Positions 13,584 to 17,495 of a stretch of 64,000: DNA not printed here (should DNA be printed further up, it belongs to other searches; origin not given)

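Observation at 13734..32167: Inverted, diverged duplication of a three-gene module (processive GT2 synthase, GT-C-A, GT-C-B) converging on the sortase locus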

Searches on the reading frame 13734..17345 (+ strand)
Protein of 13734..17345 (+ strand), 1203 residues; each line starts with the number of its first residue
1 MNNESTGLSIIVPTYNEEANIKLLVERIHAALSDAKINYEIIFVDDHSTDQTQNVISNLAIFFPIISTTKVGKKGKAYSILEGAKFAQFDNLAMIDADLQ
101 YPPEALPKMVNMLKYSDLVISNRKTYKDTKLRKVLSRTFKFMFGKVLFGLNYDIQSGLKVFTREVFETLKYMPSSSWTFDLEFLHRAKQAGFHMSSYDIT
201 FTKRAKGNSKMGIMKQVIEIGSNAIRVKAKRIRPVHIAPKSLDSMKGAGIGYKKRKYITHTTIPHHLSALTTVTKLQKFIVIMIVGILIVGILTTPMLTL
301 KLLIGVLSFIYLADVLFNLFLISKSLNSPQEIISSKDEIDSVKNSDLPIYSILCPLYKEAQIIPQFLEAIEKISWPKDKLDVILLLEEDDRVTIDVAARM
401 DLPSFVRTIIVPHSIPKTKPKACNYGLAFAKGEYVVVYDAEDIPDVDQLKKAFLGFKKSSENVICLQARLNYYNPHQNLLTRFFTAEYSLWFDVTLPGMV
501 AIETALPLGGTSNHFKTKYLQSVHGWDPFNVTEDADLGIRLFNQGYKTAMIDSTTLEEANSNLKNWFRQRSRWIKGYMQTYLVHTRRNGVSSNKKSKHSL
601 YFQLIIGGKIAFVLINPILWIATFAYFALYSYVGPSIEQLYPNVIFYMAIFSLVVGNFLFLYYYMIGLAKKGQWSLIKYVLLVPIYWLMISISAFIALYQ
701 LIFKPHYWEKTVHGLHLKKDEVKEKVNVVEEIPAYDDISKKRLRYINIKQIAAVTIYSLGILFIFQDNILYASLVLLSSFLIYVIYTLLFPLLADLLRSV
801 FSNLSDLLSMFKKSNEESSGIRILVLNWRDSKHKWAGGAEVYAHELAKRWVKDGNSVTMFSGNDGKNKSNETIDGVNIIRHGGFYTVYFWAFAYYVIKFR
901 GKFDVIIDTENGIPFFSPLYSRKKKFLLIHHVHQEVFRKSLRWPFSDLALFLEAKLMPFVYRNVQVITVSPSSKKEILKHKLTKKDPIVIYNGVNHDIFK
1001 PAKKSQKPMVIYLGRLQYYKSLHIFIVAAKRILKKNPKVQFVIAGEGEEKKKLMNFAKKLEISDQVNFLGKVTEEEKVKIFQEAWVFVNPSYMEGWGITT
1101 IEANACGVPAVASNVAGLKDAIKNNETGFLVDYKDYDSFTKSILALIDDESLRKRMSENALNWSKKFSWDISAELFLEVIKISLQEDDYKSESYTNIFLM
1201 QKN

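Call 7: search_protein_families(library=pfam, proteins=[window:13734-17345:+], max_evalue=0.01)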
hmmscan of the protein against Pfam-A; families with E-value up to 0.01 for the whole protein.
window:13734-17345:+ (1203 aa): 12 families
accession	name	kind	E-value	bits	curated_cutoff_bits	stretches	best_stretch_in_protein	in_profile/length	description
PF00534.26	Glycos_transf_1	-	5e-49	166.6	26.4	1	997-1162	5-171/172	Glycosyl transferases group 1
PF00535.33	Glycos_transf_2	-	2.8e-37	128.7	23.3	2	9-168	1-166/168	Glycosyl transferase family 2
PF13692.12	Glyco_trans_1_4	-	3e-34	118.7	27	1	1008-1149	2-142/142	Glycosyl transferases group 1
PF13641.12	Glyco_tranf_2_3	-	5.5e-31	108.8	27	2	350-576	3-230/230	Glycosyltransferase like family 2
PF13632.12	Glyco_trans_2_3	-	6.2e-23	82.1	27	1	434-635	1-170/198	Glycosyl transferase family group 2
PF13439.12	Glyco_transf_4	-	2e-17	64.2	28.5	1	837-997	2-169/170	Glycosyltransferase Family 4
PF20706.3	GT4-conflict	-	5.9e-11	42.4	26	1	971-1125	155-323/385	Family 4 Glycosyltransferase in conflict systems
PF13506.12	Glyco_transf_21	-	1.1e-07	31.9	21.7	1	407-574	4-173/174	Glycosyl transferase family 21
PF13524.12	Glyco_trans_1_2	-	3.2e-07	30.8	25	1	1033-1161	9-126/144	Glycosyl transferase-like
PF10111.15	Glyco_tranf_2_2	-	1.7e-06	28.2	27.3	1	9-115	1-108/276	Glycosyltransferase like family 2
PF13579.12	Glyco_trans_4_4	-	6.5e-05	23.8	29.7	1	837-993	1-158/158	Glycosyl transferase 4-like domain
PF05693.19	Glycogen_syn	-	0.0063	15.6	27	0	1086-1119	472-505/639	Glycogen synthase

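Call 8: search_protein_families(library=ncbifam, proteins=[window:13734-17345:+], max_evalue=0.1)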
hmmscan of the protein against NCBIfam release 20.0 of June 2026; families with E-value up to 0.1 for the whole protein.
window:13734-17345:+ (1203 aa): 70 families (the best 25 are shown)
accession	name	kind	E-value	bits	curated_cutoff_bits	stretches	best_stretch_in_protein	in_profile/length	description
TIGR03449.1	mycothiol_MshA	equivalog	9.7e-37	126.8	462.5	1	977-1180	179-400/406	D-inositol-3-phosphate glycosyltransferase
TIGR03937.1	PgaC_IcaA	equivalog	4.7e-30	104.9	422.3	2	334-704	31-393/407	poly-beta-1,6-N-acetyl-D-glucosamine synthase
TIGR03999.1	thiol_BshA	equivalog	3e-29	102.1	273.7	1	965-1168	147-358/375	N-acetyl-alpha-D-glucosaminyl L-malate synthase BshA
NF041876.1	EPS_EpsE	equivalog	6.9e-29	101.3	400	1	988-1174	189-387/389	exopolysaccharide biosynthesis GT4 family glycosyltransferase EpsE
NF041010.1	glycosy_Agl16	equivalog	8e-27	94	575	1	837-1176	15-344/352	glycosylation protein Agl16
NF050056.1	ProtGlycPglH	equivalog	6e-26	91.4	600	1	959-1181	133-351/354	GalNAc-alpha-(1->4)-GalNAc-alpha-(1->3)-diNAcBac-PP-undecaprenol alpha-1,4-N-acetyl-D-galactosaminyltransferase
TIGR02149.1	glgA_Coryne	subfamily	3.3e-24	85.8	302.4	1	965-1179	147-386/391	glycogen synthase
TIGR03088.1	stp2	hypoth_equivalog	9e-24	84.2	409.05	1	983-1180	158-370/374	TIGR03088 family PEP-CTERM/XrtA system glycosyltransferase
NF038295.1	EPS_HpsP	equivalog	9.8e-23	80.8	550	1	1004-1179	204-383/388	hormogonium polysaccharide biosynthesis glycosyltransferase HpsP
NF050063.1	ProtGlycPglJ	equivalog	6.8e-22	78.2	500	1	945-1170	126-353/363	N-acetylgalactosamine-N,N'-diacetylbacillosaminyl-diphospho-undecaprenol 4-alpha-N-acetylgalactosaminyltransferase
TIGR04283.1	glyco_like_mftF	equivalog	1.2e-21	77.4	182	2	8-216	1-197/221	TIGR04283 family arsenosugar biosynthesis glycosyltransferase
TIGR04157.1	glyco_rSAM_CFB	subfamily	1.4e-21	77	400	1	981-1169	189-395/406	TIGR04157 family glycosyltransferase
TIGR03030.1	CelA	equivalog_domain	4.5e-21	74.5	699.1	1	341-584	124-384/714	UDP-forming cellulose synthase catalytic subunit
NF047588.1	GlcsyltransPgfSStrep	equivalog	4.1e-20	72.2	500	1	8-175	3-173/308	glycosyltransferase PgfS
NF046085.1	XrtY_assoc_Gly1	equivalog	1.2e-19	70.4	400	1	965-1162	163-362/387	XrtY-associated glycosyltransferase XYAG1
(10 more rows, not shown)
